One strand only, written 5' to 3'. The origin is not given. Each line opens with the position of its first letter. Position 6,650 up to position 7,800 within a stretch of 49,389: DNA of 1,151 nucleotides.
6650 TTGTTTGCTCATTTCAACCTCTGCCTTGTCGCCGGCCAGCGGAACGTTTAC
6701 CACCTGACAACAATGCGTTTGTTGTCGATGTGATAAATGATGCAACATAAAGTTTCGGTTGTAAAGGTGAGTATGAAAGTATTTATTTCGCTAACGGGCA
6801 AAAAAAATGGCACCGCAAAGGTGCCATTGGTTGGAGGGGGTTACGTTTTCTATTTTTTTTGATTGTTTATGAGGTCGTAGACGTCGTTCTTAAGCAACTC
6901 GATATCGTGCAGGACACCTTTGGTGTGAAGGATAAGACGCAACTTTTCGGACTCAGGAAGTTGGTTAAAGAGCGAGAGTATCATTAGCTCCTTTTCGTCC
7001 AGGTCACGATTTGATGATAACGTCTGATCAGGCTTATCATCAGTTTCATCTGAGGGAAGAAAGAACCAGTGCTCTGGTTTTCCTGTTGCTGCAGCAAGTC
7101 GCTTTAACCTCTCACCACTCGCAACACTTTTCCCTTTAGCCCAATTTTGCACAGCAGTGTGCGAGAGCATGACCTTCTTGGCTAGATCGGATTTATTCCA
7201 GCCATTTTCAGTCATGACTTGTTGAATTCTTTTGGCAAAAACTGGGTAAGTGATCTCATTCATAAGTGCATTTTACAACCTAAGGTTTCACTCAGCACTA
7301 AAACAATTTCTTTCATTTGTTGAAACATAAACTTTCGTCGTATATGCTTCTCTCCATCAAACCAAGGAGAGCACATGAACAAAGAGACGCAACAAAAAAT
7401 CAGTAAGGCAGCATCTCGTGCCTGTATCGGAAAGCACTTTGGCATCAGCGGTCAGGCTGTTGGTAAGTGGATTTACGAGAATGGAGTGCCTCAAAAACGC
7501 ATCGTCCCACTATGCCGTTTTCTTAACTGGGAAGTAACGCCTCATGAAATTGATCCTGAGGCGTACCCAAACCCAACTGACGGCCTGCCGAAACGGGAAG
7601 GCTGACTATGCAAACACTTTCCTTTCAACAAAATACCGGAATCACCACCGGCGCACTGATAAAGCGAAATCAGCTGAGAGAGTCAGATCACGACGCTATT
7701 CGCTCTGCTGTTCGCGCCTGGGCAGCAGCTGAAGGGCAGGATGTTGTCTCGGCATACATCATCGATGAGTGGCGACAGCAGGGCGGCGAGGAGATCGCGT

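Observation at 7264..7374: Compact divergent immunity switch with a palindromic operator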

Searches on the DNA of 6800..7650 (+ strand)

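Call 5: search_dna_similar(query=window:6800-7650:+, collection=phages, mode=near, max_rows=25)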
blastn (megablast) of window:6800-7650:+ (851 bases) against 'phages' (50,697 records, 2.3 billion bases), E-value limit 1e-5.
Records with a match: 4; places in all: 4; records where one place covers at least 80% of the query: 0.
Best place of each record, by identity: 95-99% 2; 90-95% 1; 80-90% 1.
By first word of the organism name: Klebsiella 4.
By host as written in the record: Klebsiella pneumoniae ST846-OXA48 1; Klebsiella pneumoniae ST16-OXA48 1; Klebsiella pneumoniae ST974-OXA48 1; Klebsiella pneumoniae 1.
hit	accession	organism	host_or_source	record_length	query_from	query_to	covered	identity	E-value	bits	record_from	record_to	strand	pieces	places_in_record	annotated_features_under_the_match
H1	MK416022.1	Klebsiella phage ST846-OXA48phi9.2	Klebsiella pneumoniae ST846-OXA48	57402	734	845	13%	85.8%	2e-24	119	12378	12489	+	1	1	Rha family transcriptional regulator | regulatory protein CII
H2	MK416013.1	Klebsiella phage ST16-OXA48phi5.1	Klebsiella pneumoniae ST16-OXA48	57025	765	851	10%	95.4%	2e-30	139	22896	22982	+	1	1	regulatory protein CII | putative Cro protein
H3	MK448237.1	Klebsiella phage ST974-OXA48phi18.2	Klebsiella pneumoniae ST974-OXA48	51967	801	845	5%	93.3%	8e-9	68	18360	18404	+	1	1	regulatory protein CII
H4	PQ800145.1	Klebsiella phage Kpn_R1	Klebsiella pneumoniae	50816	809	851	5%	95.3%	2e-9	69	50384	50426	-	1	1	record has no annotation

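Call 6: search_dna_similar(query=window:6800-7650:+, collection=ecoli_genomes, mode=near, max_rows=25)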
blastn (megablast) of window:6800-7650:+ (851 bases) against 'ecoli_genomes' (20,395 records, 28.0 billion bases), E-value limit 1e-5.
No match.

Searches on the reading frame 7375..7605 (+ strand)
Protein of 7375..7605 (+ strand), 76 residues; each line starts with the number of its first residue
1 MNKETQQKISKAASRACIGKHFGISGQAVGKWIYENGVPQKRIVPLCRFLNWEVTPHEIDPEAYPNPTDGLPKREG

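Call 3: search_protein_families(library=pfam, proteins=[window:7375-7605:+], max_evalue=0.01)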
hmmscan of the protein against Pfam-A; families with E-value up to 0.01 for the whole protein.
window:7375-7605:+ (76 aa): 1 family
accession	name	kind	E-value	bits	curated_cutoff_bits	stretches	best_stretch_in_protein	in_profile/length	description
PF15943.11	YdaS_toxin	-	1.4e-06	28.5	30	1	6-65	2-62/65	Bacterial toxin YdaS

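Call 4: search_protein_families(library=phrogs, proteins=[window:7375-7605:+], max_evalue=0.001)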
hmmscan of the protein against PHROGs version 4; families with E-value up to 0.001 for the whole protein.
window:7375-7605:+ (76 aa): 1 family
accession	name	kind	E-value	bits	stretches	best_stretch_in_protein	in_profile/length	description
phrog_35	-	transcription regulation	5.2e-15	57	1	1-75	74-149/181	transcriptional repressor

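Call 8: search_solved_structures(query=window:7375-7605:+, max_evalue=1, show_alignments=2)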
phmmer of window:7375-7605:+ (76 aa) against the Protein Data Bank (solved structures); distinct sequences matched with E-value up to 1: 7.
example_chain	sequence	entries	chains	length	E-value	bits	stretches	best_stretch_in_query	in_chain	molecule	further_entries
3bd1_A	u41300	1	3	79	0.027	17.7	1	9-65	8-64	Cro protein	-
6ejp_C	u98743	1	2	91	0.41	14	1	24-62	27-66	Yop proteins translocation protein U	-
2zbt_A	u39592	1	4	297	0.41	14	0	15-61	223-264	Pyridoxal biosynthesis lyase pdxS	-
5w8y_A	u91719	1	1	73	0.77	13.1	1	9-64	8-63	protein XPH1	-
2jli_A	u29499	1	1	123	0.82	13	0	24-61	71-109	YOP PROTEINS TRANSLOCATION PROTEIN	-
5y9d_A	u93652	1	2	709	0.97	12.8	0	12-49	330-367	Acyl-coenzyme A oxidase 1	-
2jlj_A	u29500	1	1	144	0.98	12.8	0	24-61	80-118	YOP PROTEINS TRANSLOCATION PROTEIN U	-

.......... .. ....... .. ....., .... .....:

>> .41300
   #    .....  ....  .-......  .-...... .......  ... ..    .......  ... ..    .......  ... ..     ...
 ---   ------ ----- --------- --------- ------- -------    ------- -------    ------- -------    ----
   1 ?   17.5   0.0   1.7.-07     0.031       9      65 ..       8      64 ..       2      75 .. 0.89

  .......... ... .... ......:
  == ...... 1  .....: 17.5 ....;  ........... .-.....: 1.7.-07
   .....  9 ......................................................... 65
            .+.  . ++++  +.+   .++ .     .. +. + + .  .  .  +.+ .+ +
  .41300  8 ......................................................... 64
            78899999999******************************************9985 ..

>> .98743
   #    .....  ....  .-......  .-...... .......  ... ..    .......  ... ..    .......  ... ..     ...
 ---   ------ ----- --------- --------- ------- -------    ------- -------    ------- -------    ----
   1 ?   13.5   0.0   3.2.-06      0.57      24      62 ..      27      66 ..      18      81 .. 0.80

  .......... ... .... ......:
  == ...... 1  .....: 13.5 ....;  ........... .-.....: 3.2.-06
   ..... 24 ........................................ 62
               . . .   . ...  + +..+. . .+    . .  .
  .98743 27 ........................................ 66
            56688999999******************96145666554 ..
